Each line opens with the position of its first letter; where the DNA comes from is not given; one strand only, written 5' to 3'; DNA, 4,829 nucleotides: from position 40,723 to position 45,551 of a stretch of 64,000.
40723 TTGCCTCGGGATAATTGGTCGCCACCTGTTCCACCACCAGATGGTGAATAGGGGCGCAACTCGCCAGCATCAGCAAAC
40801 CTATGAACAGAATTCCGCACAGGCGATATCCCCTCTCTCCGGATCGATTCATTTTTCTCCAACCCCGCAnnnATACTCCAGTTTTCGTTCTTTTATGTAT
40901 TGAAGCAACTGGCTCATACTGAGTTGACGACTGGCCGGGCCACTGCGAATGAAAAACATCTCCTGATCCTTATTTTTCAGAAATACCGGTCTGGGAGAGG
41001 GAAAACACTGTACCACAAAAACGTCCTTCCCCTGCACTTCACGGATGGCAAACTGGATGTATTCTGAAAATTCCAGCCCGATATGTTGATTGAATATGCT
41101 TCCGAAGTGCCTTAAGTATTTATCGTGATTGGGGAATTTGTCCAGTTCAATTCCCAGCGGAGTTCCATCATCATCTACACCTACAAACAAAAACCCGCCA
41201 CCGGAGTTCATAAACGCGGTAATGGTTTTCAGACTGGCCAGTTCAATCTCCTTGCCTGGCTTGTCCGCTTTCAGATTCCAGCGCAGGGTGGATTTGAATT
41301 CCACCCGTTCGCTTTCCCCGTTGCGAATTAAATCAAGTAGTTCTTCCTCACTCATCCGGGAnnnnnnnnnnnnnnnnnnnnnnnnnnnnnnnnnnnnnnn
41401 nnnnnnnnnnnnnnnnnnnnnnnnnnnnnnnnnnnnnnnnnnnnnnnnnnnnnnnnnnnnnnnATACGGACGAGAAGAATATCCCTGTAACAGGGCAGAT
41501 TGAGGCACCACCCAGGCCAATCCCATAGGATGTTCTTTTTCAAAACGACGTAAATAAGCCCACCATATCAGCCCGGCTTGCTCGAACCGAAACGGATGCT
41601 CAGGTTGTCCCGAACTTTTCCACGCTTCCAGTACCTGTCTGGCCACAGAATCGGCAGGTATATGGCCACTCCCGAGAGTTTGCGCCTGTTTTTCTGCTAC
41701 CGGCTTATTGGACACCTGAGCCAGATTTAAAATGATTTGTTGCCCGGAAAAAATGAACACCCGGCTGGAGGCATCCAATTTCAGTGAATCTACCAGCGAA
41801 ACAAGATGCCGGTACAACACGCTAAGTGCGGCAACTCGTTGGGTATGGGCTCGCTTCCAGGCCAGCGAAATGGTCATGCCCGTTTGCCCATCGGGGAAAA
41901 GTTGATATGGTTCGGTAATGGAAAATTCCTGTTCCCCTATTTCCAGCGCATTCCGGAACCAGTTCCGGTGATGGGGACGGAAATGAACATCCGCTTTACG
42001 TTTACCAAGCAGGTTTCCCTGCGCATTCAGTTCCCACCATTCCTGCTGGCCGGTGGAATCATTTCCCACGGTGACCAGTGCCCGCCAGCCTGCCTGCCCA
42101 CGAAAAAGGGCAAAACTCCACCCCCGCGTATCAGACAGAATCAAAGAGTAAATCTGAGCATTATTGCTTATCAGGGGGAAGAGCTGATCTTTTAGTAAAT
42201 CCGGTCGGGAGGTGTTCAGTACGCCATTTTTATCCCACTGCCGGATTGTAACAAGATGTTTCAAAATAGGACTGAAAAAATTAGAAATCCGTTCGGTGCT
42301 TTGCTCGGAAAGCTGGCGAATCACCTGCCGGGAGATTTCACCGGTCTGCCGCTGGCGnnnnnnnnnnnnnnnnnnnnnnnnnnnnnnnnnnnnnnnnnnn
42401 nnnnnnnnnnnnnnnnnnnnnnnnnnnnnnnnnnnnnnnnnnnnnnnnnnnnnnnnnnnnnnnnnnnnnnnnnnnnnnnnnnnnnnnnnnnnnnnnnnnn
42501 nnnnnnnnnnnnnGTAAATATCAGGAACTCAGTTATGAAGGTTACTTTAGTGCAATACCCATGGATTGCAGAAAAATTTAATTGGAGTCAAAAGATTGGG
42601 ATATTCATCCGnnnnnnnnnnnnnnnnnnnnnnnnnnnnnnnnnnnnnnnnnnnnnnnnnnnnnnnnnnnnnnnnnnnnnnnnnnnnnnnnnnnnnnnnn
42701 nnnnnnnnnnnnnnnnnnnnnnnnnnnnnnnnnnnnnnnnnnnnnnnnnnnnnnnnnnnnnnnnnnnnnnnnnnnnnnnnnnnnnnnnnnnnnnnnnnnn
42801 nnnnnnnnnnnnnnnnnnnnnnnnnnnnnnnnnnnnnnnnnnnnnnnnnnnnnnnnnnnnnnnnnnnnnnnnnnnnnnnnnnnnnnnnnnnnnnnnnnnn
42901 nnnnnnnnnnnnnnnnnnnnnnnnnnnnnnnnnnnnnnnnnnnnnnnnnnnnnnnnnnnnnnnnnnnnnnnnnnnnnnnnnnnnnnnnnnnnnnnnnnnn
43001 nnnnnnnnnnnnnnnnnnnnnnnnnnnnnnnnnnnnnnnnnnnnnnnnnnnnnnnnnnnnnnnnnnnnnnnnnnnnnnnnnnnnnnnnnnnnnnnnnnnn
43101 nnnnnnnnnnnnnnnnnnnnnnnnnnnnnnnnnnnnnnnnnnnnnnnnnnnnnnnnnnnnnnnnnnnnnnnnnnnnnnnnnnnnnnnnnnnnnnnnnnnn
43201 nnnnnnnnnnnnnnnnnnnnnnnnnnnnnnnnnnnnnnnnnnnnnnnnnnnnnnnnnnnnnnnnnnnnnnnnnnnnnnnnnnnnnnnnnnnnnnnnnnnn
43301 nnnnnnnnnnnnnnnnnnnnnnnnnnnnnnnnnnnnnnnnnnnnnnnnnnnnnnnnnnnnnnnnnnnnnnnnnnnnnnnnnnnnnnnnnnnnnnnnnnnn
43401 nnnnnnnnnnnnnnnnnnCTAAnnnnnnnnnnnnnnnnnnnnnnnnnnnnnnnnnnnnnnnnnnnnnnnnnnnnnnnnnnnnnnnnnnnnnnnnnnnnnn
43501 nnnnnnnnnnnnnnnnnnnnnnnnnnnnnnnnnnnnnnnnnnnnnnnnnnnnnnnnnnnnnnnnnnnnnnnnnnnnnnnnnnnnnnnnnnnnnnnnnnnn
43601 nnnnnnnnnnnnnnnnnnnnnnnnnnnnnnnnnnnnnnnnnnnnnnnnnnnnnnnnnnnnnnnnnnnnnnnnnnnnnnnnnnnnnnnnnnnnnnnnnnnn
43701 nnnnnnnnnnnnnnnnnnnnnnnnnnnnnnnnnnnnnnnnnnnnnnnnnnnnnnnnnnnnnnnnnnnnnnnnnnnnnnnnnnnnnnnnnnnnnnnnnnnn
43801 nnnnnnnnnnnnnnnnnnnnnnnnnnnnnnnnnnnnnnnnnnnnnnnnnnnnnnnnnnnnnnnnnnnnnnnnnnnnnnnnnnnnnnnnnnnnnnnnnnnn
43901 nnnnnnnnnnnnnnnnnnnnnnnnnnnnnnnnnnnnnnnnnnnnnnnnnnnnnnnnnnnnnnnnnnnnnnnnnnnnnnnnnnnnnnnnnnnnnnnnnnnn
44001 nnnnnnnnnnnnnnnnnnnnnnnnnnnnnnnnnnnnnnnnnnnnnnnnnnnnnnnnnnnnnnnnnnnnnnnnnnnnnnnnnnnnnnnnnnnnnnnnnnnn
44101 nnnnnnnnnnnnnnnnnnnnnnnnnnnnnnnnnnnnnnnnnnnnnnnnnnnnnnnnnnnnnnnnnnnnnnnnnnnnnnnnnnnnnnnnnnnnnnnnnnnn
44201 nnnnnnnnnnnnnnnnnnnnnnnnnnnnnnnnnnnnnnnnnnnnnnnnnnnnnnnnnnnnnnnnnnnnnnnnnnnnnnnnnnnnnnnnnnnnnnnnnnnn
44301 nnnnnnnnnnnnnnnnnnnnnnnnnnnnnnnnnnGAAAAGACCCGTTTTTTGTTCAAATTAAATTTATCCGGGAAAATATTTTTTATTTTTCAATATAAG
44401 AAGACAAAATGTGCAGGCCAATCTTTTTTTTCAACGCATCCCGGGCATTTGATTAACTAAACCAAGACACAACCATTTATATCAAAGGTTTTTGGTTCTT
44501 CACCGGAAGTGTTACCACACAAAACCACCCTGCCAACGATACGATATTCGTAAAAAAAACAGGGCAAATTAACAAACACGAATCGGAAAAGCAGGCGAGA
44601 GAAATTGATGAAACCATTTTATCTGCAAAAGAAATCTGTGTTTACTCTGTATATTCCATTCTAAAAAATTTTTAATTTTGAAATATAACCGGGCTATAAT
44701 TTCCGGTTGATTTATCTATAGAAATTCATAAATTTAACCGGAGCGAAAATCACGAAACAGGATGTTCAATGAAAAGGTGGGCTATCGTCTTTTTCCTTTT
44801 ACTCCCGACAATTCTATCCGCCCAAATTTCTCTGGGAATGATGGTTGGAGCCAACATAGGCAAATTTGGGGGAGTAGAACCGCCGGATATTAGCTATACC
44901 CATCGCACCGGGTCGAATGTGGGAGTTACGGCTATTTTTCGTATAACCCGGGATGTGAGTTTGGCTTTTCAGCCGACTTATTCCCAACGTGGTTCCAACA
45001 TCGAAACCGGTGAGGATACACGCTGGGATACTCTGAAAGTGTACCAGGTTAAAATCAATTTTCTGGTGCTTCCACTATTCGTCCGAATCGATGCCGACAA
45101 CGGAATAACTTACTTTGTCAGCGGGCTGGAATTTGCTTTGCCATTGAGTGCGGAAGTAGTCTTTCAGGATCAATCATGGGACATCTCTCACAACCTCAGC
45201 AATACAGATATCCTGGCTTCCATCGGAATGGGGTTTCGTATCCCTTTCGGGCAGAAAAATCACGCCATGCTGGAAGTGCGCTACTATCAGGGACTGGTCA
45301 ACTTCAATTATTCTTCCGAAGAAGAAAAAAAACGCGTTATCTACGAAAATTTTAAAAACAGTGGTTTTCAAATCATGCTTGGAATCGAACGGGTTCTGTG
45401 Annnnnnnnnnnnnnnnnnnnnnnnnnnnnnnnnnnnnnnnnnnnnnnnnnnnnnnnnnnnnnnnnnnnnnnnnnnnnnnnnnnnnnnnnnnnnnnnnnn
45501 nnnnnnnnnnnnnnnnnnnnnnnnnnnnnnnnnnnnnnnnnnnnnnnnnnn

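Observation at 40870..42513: Transmembrane Cache sensor wired directly to a Schlafen/AlbA_2 domain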

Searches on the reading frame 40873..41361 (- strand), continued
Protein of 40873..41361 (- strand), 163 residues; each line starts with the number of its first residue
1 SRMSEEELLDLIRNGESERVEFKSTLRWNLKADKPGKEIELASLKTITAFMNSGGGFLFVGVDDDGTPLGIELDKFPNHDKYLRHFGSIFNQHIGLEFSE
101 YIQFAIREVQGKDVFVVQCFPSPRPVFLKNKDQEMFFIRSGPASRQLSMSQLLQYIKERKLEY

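Call 78: search_dna_similar(query=window:40873-41361:-, collection=plasmids, mode=protein, max_evalue=1e-10, max_rows=15)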
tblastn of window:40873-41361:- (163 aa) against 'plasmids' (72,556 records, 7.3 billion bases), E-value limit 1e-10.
Records with a match: 5; places in all: 5; records where one place covers at least 80% of the query: 5.
Best place of each record, by identity: <60% 5.
By first word of the organism name: Pontibacter 1; Sinorhizobium 1; Actinomyces 1; Methylomonas 1; Sphingorhabdus 1.
By predicted mobility (MOB-suite, as given by PLSDB): non-mobilizable 3; mobilizable 1; conjugative 1.
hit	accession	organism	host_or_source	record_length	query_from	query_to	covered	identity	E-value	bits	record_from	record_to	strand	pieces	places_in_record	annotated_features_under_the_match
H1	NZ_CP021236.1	Pontibacter actiniarum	Whole organism,unidentified actinians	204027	4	157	94%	38.0%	2e-20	94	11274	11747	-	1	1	ATP-binding protein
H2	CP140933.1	Sinorhizobium meliloti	Medicago lupulina,whole organism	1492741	8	159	93%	34.6%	1e-13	74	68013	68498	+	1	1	DUF262 domain-containing protein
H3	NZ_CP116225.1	Actinomyces oris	Homo sapiens,Cell culture,oral cavity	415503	15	159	89%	35.7%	5e-11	67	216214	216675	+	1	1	ATP-binding protein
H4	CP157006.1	Methylomonas sp. AM2-LC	-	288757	11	159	91%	34.4%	6e-21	95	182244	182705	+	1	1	record has no annotation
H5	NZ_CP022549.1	Sphingorhabdus sp. YGSMI21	cell culture,West sea sediment in South ...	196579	2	159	97%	30.9%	7e-11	66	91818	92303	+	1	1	ATP-binding protein | hypothetical protein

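Call 79: search_dna_similar(query=window:40873-41361:-, collection=phages, mode=protein, max_evalue=0.00001, max_rows=15)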
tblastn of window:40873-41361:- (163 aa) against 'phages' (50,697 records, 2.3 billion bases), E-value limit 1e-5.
No match.

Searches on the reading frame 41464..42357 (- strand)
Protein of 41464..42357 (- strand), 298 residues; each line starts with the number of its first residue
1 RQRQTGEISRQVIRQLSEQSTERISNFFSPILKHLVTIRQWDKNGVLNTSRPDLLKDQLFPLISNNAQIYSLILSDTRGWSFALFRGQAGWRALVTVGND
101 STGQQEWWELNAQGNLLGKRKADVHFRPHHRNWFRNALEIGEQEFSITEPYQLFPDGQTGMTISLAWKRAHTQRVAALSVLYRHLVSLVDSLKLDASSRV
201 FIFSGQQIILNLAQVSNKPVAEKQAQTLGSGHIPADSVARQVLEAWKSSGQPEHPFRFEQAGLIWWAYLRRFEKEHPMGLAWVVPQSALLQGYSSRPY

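Call 11: search_solved_structures(query=window:41464-42357:-, max_evalue=10, show_alignments=2)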
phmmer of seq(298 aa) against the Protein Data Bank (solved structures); distinct sequences matched with E-value up to 10: 13.
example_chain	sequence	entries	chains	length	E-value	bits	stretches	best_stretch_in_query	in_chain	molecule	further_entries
5dui_A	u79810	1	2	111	0.052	16.2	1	77-120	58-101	Forkhead box protein O1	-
6qvw_A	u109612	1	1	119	0.054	16.1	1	77-120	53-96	Forkhead box protein O1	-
3co7_C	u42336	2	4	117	0.054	16.1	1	77-120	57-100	Forkhead box protein O1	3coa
6lbi_C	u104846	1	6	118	0.055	16.1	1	77-120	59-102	Forkhead box protein O1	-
4lg0_A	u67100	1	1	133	0.069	15.8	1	77-120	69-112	Forkhead box protein O1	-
1e17_A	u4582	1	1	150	0.076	15.6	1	77-120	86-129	AFX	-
3co6_C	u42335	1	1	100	0.081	15.5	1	77-119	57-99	Forkhead box protein O1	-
5ltv_A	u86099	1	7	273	0.11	15.1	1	126-207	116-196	Chemotactic transducer PctC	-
2uzk_A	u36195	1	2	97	0.45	13.1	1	77-120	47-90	FORKHEAD BOX PROTEIN O3A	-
3l2c_A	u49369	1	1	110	0.47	13.1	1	77-115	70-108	Forkhead box protein O4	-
7pvk_A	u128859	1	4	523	0.56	12.8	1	19-78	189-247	Response regulator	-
7pv7_D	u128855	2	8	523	0.56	12.8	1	19-78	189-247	Response regulator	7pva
2k86_A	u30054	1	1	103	0.57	12.8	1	77-120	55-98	Forkhead box protein O3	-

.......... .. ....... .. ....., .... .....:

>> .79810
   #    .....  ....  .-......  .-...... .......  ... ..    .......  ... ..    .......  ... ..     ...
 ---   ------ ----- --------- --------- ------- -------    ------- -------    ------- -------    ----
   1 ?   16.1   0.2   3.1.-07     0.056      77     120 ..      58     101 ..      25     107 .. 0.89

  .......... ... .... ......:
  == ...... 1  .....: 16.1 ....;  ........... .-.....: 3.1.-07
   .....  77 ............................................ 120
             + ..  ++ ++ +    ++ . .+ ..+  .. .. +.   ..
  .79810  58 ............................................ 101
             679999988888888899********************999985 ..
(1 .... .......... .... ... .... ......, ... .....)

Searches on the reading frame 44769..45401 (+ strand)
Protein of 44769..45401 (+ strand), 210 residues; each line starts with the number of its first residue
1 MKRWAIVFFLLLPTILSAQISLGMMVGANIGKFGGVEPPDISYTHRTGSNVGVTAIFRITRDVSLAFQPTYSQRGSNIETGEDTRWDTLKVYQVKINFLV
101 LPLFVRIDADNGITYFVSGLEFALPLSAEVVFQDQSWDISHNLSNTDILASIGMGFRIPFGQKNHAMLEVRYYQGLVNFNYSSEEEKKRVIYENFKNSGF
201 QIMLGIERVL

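Call 20: search_protein_families(library=pfam, proteins=[window:44769-45401:+], max_evalue=0.01)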
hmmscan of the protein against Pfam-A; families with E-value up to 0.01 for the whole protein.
window:44769-45401:+ (210 aa): 2 families
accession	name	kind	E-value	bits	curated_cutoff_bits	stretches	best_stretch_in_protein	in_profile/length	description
PF13568.12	OMP_b-brl_2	-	1.2e-12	48.7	27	1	20-179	9-173/175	Outer membrane protein beta-barrel domain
PF13505.12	OMP_b-brl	-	0.0002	22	28.7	1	22-205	20-172/175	Outer membrane protein beta-barrel domain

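Call 72: search_protein_families(library=padloc, proteins=[window:44769-45401:+], max_evalue=0.001)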
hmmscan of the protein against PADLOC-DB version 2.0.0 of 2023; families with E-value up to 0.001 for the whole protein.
window:44769-45401:+ (210 aa): 0 families
